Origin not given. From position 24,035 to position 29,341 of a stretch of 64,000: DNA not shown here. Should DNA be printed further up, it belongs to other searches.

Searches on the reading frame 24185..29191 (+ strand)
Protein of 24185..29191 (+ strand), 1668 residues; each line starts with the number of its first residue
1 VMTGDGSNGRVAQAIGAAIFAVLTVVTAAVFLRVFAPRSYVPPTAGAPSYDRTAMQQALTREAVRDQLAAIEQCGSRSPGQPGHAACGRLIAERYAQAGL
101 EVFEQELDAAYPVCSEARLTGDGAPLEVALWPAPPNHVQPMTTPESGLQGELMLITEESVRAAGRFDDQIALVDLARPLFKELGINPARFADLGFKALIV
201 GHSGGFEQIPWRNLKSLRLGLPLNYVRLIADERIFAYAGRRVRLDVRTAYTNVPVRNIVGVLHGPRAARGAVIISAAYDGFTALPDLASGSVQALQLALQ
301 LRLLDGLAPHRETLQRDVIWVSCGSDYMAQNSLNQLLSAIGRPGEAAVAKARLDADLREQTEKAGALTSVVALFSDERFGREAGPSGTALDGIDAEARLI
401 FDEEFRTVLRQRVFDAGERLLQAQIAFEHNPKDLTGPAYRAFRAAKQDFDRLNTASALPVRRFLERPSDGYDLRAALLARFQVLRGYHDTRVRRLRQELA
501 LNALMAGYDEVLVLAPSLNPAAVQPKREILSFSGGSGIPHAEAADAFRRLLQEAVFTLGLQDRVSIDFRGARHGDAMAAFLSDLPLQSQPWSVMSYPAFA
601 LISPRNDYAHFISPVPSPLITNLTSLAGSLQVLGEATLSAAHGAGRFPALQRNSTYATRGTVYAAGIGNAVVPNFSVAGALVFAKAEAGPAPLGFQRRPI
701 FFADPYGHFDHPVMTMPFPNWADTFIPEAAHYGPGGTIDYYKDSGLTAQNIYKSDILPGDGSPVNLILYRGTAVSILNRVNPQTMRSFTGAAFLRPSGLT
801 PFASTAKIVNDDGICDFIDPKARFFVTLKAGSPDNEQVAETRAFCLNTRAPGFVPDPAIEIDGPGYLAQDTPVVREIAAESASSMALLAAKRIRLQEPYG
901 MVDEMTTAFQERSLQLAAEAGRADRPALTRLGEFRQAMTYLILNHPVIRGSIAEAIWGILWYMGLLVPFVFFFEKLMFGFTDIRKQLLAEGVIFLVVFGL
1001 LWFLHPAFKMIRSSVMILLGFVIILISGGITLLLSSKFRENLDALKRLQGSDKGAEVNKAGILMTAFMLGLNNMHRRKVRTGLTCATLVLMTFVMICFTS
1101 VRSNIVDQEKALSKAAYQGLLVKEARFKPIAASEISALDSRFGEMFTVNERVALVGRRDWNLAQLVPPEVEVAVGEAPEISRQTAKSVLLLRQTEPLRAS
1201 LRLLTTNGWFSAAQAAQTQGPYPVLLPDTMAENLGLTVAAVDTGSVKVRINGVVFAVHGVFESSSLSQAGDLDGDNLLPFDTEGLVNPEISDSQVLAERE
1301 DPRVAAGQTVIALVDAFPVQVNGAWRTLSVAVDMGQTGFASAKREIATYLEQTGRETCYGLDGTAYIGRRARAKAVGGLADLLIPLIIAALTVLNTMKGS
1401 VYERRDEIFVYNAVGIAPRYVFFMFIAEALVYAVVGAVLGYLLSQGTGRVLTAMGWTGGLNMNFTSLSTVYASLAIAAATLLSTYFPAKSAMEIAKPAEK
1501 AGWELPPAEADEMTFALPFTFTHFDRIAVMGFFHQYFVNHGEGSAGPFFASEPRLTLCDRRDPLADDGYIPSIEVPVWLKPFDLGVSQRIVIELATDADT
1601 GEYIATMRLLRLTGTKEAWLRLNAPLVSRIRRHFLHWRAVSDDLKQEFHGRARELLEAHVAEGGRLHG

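Call 60: search_protein_families(library=pfam, proteins=[window:24185-29191:+], max_evalue=0.001)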
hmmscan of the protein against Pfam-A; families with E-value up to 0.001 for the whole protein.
window:24185-29191:+ (1668 aa): 1 family
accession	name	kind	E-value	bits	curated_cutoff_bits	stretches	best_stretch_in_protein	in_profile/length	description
PF02687.27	FtsX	-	7.8e-13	49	25.5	1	1385-1492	7-116/120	FtsX-like permease C-terminal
